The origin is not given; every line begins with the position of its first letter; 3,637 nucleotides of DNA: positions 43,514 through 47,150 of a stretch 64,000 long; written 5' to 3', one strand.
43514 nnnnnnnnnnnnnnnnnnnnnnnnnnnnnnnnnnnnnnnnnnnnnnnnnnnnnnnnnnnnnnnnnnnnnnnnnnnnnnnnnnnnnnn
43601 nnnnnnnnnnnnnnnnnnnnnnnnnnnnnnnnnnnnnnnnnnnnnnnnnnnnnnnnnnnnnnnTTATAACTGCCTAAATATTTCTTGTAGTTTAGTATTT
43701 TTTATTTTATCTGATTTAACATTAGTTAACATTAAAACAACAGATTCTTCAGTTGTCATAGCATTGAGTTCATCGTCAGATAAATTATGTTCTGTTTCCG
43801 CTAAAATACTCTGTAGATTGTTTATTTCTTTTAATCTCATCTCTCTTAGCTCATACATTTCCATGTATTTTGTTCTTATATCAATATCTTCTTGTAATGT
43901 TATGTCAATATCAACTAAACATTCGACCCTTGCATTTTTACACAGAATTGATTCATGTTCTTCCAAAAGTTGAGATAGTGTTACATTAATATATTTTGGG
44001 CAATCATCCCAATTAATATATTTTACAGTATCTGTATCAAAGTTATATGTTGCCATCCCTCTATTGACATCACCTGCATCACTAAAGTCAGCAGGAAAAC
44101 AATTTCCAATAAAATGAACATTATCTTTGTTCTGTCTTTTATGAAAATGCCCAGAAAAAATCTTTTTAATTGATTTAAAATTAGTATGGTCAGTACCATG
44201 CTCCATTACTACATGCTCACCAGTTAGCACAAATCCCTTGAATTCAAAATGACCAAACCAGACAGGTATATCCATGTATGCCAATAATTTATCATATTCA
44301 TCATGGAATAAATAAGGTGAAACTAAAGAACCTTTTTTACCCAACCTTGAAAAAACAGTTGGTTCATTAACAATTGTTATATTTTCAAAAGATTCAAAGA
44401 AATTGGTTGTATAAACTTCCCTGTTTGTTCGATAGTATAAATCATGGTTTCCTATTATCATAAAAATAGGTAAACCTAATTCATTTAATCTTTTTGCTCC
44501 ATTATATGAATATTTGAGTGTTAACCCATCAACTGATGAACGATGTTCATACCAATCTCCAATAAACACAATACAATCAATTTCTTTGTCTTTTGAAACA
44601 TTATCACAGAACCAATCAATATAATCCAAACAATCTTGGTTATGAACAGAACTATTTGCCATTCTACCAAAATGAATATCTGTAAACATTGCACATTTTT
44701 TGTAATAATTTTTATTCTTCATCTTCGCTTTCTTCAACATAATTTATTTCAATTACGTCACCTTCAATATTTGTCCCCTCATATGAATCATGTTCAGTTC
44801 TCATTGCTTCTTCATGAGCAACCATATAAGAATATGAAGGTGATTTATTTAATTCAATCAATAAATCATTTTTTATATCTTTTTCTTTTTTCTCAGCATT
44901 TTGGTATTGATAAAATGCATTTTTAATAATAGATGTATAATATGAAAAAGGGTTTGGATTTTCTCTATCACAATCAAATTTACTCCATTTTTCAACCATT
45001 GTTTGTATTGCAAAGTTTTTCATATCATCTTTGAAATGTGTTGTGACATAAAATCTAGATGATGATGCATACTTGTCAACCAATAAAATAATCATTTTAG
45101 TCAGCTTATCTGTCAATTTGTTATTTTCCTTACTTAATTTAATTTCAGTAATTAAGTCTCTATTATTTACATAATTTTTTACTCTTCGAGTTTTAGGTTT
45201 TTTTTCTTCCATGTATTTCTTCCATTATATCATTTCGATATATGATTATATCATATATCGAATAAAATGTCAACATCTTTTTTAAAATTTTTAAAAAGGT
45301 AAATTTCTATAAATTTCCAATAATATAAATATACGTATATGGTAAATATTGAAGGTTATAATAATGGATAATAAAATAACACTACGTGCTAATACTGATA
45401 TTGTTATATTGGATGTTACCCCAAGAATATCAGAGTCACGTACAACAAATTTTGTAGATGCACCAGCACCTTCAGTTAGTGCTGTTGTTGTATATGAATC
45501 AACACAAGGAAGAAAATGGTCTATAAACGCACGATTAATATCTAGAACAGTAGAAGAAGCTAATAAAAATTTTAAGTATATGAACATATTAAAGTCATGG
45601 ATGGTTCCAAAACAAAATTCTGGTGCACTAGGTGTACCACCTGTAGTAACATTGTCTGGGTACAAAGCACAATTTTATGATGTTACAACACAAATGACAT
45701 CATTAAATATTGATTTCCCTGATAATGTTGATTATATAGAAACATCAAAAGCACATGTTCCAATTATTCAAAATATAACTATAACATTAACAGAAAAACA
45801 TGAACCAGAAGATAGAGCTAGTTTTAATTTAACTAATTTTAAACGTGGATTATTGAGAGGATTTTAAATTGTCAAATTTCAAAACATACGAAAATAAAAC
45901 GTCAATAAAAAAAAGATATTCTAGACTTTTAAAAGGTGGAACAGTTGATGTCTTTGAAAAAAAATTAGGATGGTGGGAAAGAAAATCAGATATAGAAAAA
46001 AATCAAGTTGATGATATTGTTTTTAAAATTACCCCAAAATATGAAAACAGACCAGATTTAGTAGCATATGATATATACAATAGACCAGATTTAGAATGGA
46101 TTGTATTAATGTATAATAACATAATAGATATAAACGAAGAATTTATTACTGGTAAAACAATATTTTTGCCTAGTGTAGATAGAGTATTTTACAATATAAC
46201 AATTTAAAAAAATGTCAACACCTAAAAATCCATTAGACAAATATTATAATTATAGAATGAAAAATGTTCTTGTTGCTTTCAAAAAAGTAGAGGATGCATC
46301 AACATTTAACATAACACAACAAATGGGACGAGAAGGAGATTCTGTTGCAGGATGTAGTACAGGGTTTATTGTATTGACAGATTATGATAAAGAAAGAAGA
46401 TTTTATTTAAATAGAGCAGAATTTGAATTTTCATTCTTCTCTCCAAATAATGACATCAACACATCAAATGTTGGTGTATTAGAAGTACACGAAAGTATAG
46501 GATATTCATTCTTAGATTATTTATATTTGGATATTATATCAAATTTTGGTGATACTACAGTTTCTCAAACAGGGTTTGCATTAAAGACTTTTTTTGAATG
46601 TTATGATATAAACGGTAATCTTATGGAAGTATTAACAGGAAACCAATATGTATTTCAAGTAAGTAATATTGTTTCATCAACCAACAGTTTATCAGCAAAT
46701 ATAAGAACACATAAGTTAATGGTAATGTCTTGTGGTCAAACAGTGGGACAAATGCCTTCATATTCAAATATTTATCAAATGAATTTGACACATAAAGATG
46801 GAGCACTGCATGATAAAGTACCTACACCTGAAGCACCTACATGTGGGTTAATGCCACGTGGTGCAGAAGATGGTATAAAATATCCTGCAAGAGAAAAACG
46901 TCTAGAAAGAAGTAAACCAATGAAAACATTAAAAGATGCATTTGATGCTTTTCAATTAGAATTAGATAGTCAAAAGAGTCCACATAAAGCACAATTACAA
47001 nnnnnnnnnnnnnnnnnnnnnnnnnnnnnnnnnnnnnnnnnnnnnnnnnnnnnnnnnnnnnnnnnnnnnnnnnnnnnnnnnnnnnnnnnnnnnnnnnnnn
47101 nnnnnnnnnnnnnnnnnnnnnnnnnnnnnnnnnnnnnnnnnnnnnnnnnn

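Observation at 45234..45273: Late sigma factor (gp55-like) gene driven by a perfect sigma70 consensus promoter that is overlapped by a 29-bp perfect palindrome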

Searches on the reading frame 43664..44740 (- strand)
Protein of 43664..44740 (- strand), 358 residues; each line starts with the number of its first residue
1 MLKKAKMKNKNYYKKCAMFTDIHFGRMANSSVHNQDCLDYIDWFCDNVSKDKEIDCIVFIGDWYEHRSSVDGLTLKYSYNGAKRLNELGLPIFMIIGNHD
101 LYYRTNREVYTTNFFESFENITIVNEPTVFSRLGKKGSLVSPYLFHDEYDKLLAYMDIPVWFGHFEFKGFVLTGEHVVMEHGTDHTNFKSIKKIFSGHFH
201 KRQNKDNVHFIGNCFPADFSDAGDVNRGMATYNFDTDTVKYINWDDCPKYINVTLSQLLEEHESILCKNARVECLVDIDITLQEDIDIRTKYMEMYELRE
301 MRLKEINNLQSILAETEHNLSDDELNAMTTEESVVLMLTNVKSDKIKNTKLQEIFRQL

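Call 8: search_protein_families(library=pfam, proteins=[window:43664-44740:-], max_evalue=0.01)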
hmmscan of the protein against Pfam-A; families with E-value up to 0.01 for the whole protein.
window:43664-44740:- (358 aa): 1 family
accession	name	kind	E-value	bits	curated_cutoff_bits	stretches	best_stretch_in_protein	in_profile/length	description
PF00149.33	Metallophos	-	2.4e-08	35.1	21.5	1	17-201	4-190/191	Calcineurin-like phosphoesterase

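Call 9: search_protein_families(library=phrogs, proteins=[window:43664-44740:-], max_evalue=0.001)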
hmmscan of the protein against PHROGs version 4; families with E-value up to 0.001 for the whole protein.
window:43664-44740:- (358 aa): 2 families
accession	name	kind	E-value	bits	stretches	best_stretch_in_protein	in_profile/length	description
phrog_100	-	DNA, RNA and nucleotide metabolism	9.1e-53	180.9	1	4-357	19-370/989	SbcD-like subunit of palindrome specific endonuclease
phrog_1649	-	other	2.1e-08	34.2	1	8-131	30-136/308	metallo-phosphoesterase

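Call 23: find_related_loci(query=window:43667-44740:-, collection=viral_contigs, flank=3000)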
Query window:43667-44740:- (358 aa) in viral_contigs; peptide patterns used: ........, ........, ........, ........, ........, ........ (x = any residue, [..] = any of these).
47 stretches matched a pattern; 44 encode a relative of the query (tblastn E <= 1e-3); 44 distinct loci.
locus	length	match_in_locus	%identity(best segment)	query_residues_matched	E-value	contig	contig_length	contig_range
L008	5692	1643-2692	56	7-358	1e-134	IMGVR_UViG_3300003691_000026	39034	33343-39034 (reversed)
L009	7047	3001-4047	50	2-358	3e-123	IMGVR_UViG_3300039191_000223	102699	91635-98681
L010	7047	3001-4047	50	2-358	3e-123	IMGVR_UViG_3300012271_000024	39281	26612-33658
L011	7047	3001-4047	50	2-358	5e-123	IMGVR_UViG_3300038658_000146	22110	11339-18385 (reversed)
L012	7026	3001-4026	51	15-358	1e-122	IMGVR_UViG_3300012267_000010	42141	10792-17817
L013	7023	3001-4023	50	16-358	3e-118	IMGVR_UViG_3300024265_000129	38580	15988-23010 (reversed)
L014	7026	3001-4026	50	15-358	3e-118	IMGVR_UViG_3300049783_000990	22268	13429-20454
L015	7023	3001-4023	50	16-358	3e-118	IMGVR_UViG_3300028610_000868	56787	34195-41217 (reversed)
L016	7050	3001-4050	49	2-358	7e-116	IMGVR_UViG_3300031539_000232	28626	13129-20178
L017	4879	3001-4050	49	2-358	7e-116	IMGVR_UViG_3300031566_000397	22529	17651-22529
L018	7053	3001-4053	47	4-358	1e-113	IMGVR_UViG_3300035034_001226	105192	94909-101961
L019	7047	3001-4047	48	8-358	1e-110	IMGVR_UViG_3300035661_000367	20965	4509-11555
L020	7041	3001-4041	49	5-351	1e-106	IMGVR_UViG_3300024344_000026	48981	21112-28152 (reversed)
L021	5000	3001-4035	46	14-358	3e-100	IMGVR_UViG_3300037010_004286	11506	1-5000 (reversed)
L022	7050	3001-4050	44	6-358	2e-98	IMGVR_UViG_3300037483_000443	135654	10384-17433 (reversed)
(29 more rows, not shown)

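Call 34: find_homologous_proteins(query=window:43667-44740:-, max_evalue=1e-60)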
Query window:43667-44740:- (358 aa): 1312 proteins with E <= 1e-60 among 4538 candidates; the best 120 are listed.
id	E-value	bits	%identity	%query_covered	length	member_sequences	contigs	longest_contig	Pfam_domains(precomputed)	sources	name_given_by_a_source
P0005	7.1e-241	816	100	98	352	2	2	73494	PF00149.34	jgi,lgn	jgi:DNA repair exonuclease SbcCD nuclease subunit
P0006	2.7e-158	545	65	96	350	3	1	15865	PF00149.34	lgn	-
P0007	3.6e-149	515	62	96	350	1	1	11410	PF00149.34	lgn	-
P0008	2.8e-130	453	57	96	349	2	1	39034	PF00149.34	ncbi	-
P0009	7.1e-127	442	55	96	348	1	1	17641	PF00149.34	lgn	-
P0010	2.4e-124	433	54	96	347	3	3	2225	PF00149.34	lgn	-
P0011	3.6e-124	433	54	96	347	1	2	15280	PF00149.34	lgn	-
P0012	3.0e-123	430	51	99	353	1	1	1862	PF00149.34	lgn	-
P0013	1.3e-121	424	53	95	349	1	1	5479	PF00149.34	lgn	-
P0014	2.7e-121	423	51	96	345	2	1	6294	PF00149.34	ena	-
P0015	3.2e-121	423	52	96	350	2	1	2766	PF00149.34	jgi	-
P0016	1.4e-120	421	51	96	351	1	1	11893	PF00149.34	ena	-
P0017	2.2e-120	420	52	96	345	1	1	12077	PF00149.34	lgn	-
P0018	2.4e-120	420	51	97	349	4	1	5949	PF00149.34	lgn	-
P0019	1.6e-119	417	54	96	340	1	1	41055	PF00149.34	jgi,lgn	jgi:DNA repair exonuclease SbcCD nuclease subunit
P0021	4.0e-119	416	55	97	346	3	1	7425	PF00149.34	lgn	-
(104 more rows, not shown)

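Call 35: find_encoding_contigs(protein=P0007, flank=2500, max_places=2)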
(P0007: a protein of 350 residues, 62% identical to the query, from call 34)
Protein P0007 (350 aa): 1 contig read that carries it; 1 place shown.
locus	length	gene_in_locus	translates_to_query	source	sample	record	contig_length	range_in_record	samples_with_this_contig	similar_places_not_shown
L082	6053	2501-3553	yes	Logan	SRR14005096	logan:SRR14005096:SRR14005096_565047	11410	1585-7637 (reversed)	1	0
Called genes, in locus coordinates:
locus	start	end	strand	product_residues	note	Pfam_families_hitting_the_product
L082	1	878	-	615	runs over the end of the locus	-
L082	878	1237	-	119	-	-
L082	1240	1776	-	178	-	-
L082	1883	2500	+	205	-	-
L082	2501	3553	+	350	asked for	PF00149:Metallophos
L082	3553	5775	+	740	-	PF13476:AAA_23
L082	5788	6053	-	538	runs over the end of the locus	PF04851:ResIII (weak), PF13307:Helicase_C_2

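Call 36: find_encoding_contigs(protein=P0009, flank=2500, max_places=2)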
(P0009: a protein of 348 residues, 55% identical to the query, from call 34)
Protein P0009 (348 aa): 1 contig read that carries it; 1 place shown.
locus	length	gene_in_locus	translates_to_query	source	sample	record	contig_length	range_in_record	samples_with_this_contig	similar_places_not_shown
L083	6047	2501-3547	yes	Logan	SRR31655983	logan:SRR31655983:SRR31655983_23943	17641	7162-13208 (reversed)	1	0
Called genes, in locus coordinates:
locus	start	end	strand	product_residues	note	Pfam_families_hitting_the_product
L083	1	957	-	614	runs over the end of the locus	-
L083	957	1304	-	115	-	-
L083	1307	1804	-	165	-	-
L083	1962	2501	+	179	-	-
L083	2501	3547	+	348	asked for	PF00149:Metallophos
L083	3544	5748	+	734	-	PF13476:AAA_23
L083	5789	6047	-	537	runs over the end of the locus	PF04851:ResIII, PF13307:Helicase_C_2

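Call 37: find_encoding_contigs(protein=P0011, flank=2500, max_places=2)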
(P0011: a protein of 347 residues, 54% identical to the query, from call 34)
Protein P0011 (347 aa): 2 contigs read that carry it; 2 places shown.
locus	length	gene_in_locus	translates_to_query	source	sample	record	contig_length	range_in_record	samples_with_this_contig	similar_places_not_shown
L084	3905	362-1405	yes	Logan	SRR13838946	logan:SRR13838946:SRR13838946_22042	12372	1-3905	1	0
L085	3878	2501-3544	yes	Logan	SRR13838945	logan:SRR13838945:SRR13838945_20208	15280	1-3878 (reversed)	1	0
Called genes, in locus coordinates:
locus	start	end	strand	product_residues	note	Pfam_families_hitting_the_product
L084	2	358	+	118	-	?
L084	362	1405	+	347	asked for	PF00149:Metallophos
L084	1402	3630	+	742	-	PF13476:AAA_23 (faint), PF02463:SMC_N (weak)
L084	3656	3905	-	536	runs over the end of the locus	PF00270:DEAD (weak), PF13307:Helicase_C_2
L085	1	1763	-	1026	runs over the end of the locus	-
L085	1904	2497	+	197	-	-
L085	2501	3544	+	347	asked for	PF00149:Metallophos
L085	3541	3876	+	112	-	?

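Call 38: find_encoding_contigs(protein=P0021, flank=2500, max_places=2)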
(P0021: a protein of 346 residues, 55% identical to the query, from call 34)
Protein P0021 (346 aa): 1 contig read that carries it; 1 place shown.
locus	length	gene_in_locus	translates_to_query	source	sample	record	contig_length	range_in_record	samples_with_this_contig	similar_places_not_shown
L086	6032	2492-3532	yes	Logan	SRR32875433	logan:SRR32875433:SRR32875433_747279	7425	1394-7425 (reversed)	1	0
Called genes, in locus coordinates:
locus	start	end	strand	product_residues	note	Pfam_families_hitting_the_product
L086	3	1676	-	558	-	?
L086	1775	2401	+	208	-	-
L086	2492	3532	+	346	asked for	PF00149:Metallophos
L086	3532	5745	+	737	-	PF13476:AAA_23, PF02463:SMC_N (weak)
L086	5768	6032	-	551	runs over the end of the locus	?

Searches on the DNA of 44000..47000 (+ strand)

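Call 5: search_dna_similar(query=window:44000-47000:+, collection=phages, mode=distant)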
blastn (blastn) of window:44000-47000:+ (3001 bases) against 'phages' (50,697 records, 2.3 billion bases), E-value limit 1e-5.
Records with a match: 1; places in all: 1; records where one place covers at least 80% of the query: 0.
Best place of each record, by identity: 60-80% 1.
By first word of the organism name: Xanthomonas 1.
By host as written in the record: Xanthomonas oryzae pv. oryzae 1.
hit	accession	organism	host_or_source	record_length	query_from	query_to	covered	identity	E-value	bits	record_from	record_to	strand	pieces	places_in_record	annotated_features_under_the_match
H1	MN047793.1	Xanthomonas phage Xoo-sp13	Xanthomonas oryzae pv. oryzae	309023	443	702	9%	67.8%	9e-14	87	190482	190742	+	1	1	recombination endonuclease subunit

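Call 48: get_annotated_region(hit=H1, flank=3500)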
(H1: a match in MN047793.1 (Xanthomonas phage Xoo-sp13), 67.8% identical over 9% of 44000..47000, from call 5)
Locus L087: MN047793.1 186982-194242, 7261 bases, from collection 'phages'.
description: Xanthomonas phage Xoo-sp13, complete genome.
organism: Xanthomonas phage Xoo-sp13 (NCBI taxid 2591401)
taxonomy: Viruses; Duplodnaviria; Heunggongvirae; Uroviricota; Caudoviricetes
host: Xanthomonas oryzae pv. oryzae; source: soil; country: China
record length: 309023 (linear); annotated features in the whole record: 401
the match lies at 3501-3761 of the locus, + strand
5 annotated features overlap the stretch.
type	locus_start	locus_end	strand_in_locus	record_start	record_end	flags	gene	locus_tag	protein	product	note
CDS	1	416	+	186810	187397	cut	-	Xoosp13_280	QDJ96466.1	RNA polymerase sigma factor for late transcription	-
CDS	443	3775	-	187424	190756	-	-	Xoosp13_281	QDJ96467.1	recombination endonuclease subunit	-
CDS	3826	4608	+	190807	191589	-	-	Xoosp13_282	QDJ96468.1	hypothetical protein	-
CDS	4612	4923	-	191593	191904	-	-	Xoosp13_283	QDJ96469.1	hypothetical protein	-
CDS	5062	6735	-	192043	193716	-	-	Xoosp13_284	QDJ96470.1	ATP-dependent helicase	-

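Call 88: search_rna_families(source=window, start=44900, end=45600, threshold=evalue, max_evalue=1)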
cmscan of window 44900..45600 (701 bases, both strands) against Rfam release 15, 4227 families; matches with E-value up to 1: 2.
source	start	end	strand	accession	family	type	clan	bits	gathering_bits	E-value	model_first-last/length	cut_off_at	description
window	44991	45036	-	RF01605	plasmodium_snoR30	Gene; snRNA; snoRNA; CD-box;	-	24.1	43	0.33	1-74/74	no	small nucleolar RNA snoR30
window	45233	45261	-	RF04276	MIR4371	Gene; miRNA;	CL00144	17.3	110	0.65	1-158/158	no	MIR4371 microRNA precursor family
